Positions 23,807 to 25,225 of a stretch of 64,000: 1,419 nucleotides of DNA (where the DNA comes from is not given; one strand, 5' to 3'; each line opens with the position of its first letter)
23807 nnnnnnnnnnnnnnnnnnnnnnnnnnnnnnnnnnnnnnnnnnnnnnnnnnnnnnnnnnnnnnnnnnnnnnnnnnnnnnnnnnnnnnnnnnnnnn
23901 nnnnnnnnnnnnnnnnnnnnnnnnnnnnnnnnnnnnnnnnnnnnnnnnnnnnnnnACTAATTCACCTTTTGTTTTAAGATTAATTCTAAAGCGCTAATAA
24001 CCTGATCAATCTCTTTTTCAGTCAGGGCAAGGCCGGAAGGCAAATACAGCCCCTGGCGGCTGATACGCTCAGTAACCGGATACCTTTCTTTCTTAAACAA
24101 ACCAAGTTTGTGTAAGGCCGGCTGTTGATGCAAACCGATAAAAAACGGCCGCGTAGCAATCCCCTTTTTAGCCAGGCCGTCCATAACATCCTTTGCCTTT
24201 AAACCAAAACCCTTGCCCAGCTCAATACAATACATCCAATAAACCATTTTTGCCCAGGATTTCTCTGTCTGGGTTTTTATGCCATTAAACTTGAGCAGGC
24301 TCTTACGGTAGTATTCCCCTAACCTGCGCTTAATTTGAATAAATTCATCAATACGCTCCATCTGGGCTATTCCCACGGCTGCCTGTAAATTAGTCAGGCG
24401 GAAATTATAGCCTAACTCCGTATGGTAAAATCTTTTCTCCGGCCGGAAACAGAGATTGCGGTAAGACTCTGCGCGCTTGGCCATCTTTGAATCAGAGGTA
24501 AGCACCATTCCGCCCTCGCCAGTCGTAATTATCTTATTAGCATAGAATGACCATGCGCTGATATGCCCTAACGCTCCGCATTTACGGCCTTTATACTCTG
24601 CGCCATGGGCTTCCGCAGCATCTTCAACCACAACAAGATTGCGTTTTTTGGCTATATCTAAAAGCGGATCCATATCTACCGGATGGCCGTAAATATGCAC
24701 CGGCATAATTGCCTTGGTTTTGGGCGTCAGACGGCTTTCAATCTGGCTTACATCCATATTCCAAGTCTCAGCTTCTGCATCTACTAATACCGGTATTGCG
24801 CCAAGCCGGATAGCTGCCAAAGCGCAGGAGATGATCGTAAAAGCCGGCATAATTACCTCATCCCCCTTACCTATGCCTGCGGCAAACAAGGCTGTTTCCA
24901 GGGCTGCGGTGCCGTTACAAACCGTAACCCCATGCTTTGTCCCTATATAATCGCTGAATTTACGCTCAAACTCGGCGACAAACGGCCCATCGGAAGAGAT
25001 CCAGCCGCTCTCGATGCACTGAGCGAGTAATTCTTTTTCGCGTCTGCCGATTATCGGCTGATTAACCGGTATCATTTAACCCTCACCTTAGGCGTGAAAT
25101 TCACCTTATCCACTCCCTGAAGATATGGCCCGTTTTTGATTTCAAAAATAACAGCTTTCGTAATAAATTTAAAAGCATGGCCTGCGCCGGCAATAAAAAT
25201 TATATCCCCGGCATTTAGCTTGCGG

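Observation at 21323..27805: GDP-sugar module: Gmd and Gmm feeding a C-methyltransferase, aminotransferase and two cupin isomerases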

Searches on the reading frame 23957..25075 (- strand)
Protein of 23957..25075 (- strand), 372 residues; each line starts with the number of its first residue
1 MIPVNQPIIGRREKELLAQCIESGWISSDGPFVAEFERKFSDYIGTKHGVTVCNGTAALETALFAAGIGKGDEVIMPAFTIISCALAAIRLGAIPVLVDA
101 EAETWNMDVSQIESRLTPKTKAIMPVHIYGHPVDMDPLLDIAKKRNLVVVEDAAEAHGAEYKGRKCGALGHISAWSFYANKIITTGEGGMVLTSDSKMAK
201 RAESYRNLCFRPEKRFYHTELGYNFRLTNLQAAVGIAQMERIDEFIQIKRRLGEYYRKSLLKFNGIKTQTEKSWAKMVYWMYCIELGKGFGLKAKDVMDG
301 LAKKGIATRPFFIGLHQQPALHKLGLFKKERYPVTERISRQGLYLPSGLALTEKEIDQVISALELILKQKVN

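Call 3: search_protein_families(library=pfam, proteins=[window:23957-25075:-])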
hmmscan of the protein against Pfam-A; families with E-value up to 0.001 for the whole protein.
window:23957-25075:- (372 aa): 3 families
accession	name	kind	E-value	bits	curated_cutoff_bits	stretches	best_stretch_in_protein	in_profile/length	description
PF01041.23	DegT_DnrJ_EryC1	-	3.7e-119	398.6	19.8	1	9-363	3-359/360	DegT/DnrJ/EryC1/StrS aminotransferase family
PF00155.27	Aminotran_1_2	-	2.6e-06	27.3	19.7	1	32-124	43-151/361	Aminotransferase class I and II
PF00266.25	Aminotran_5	-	0.00066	19.2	21.5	0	37-157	49-180/371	Aminotransferase class-V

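Call 4: search_protein_families(library=ncbifam, proteins=[window:23957-25075:-])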
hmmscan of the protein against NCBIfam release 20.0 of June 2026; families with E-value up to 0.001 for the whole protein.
window:23957-25075:- (372 aa): 18 families
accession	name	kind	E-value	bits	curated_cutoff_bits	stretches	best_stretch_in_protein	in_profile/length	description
TIGR04181.1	NHT_00031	hypoth_equivalog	2.2e-100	336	420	1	2-348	1-359/359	LegC family aminotransferase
TIGR03588.1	PseC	equivalog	7.6e-77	258.8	423.5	1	1-365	1-378/380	UDP-4-amino-4,6-dideoxy-N-acetyl-beta-L-altrosamine transaminase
NF008687.0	PRK11706.1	equivalog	2e-70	237.5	375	1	1-364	1-371/375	dTDP-4-amino-4,6-dideoxygalactose transaminase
NF008658.2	PRK11658.1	equivalog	2.8e-65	220.4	631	1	2-368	5-378/379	UDP-4-amino-4-deoxy-L-arabinose aminotransferase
NF011936.0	PRK15407.1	equivalog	1.7e-61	208.2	423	2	2-207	37-249/440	lipopolysaccharide biosynthesis protein RfbH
TIGR04427.1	PLP_DesI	equivalog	8.9e-61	206.1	650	1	12-367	33-383/390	dTDP-4-dehydro-6-deoxyglucose aminotransferase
TIGR02379.1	ECA_wecE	subfamily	4.4e-60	203.4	434.85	1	1-363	1-371/376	dTDP-4-amino-4,6-dideoxy-D-glucose transaminase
NF006488.0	PRK08912.1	equivalog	9.8e-07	28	498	1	45-124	85-164/387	aminotransferase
NF005816.0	PRK07682.1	equivalog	4.1e-06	25.7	620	1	50-153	93-203/390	aminotransferase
NF005817.0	PRK07683.1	equivalog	8.3e-06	24.7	575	1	50-152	92-200/387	aminotransferase A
NF004770.0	PRK06108.1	subfamily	1.3e-05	24.2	422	1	36-149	86-206/396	pyridoxal phosphate-dependent aminotransferase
NF006569.0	PRK09082.1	subfamily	3.1e-05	23.3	420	1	38-154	82-204/386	methionine aminotransferase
NF041091.1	asp_aminotase_Arch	equivalog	0.00011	21.2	550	1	47-152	87-199/376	aspartate aminotransferase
NF041364.1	GntC_guanitoxin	equivalog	0.00012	21.1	415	1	50-152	63-173/356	guanitoxin biosynthesis PLP-dependent (S)-gamma-hydroxy-L-arginine cyclodehydratase GntC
NF005305.0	PRK06836.1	equivalog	0.00036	19.9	376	1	39-124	91-175/396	pyridoxal phosphate-dependent aminotransferase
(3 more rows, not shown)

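Call 9: search_solved_structures(query=window:23957-25075:-, max_evalue=1e-30)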
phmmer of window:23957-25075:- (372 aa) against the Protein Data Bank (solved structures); distinct sequences matched with E-value up to 1e-30: 50.
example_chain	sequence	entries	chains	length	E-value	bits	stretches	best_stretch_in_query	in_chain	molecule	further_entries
3bn1_A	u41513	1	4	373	2.9e-98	332.6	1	3-367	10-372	Perosamine synthetase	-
3dr7_A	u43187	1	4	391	3.5e-98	332.4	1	3-367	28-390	Putative perosamine synthetase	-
3dr4_A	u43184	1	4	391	2.4e-97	329.6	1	3-367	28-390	Putative perosamine synthetase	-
7b0m_AAA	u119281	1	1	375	2.3e-83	283.6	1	5-363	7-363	Sugar aminotransferase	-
7b0d_A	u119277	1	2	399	4.3e-73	249.8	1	16-362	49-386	Glutamine--scyllo-inositol transaminase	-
3frk_A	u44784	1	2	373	7.1e-59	203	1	33-363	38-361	QdtB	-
1b9h_A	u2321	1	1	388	2.9e-54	187.9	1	13-325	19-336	PROTEIN (3-AMINO-5-HYDROXYBENZOIC ACID SYNTHASE)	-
1b9i_A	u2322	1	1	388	2.9e-54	187.9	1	13-325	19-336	PROTEIN (3-AMINO-5-HYDROXYBENZOIC ACID SYNTHASE)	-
8e75_A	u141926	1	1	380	1.7e-53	185.3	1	30-326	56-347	DegT/DnrJ/EryC1/StrS aminotransferase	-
8e77_A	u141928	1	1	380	1.7e-53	185.3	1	30-326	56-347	DegT/DnrJ/EryC1/StrS aminotransferase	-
2oga_A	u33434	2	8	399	1.1e-51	179.4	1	17-363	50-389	Transaminase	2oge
1mdo_A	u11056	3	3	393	2.4e-51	178.3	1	2-367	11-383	ArnB aminotransferase | UDP-4-amino-4-deoxy-L-arabinose--oxoglutarate aminotransferase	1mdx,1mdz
7l7x_AAA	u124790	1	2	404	4.2e-51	177.5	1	30-246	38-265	DegT/DnrJ/EryC1/StrS aminotransferase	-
3nyu_A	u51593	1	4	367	4.5e-51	177.4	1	30-359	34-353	Aminotransferase WbpE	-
3nu7_A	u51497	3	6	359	5.4e-51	177.1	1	30-356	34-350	Aminotransferase WbpE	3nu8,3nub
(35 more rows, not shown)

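Call 40: search_solved_structures(query=window:23957-25075:-, max_evalue=1e-80, show_alignments=2)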
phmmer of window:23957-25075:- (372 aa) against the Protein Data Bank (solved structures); distinct sequences matched with E-value up to 1e-80: 4.
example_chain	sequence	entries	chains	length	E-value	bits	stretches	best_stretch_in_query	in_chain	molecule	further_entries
3bn1_A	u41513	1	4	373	2.9e-98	332.6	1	3-367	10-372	Perosamine synthetase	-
3dr7_A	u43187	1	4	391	3.5e-98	332.4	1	3-367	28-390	Putative perosamine synthetase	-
3dr4_A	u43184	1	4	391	2.4e-97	329.6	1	3-367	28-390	Putative perosamine synthetase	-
7b0m_AAA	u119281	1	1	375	2.3e-83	283.6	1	5-363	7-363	Sugar aminotransferase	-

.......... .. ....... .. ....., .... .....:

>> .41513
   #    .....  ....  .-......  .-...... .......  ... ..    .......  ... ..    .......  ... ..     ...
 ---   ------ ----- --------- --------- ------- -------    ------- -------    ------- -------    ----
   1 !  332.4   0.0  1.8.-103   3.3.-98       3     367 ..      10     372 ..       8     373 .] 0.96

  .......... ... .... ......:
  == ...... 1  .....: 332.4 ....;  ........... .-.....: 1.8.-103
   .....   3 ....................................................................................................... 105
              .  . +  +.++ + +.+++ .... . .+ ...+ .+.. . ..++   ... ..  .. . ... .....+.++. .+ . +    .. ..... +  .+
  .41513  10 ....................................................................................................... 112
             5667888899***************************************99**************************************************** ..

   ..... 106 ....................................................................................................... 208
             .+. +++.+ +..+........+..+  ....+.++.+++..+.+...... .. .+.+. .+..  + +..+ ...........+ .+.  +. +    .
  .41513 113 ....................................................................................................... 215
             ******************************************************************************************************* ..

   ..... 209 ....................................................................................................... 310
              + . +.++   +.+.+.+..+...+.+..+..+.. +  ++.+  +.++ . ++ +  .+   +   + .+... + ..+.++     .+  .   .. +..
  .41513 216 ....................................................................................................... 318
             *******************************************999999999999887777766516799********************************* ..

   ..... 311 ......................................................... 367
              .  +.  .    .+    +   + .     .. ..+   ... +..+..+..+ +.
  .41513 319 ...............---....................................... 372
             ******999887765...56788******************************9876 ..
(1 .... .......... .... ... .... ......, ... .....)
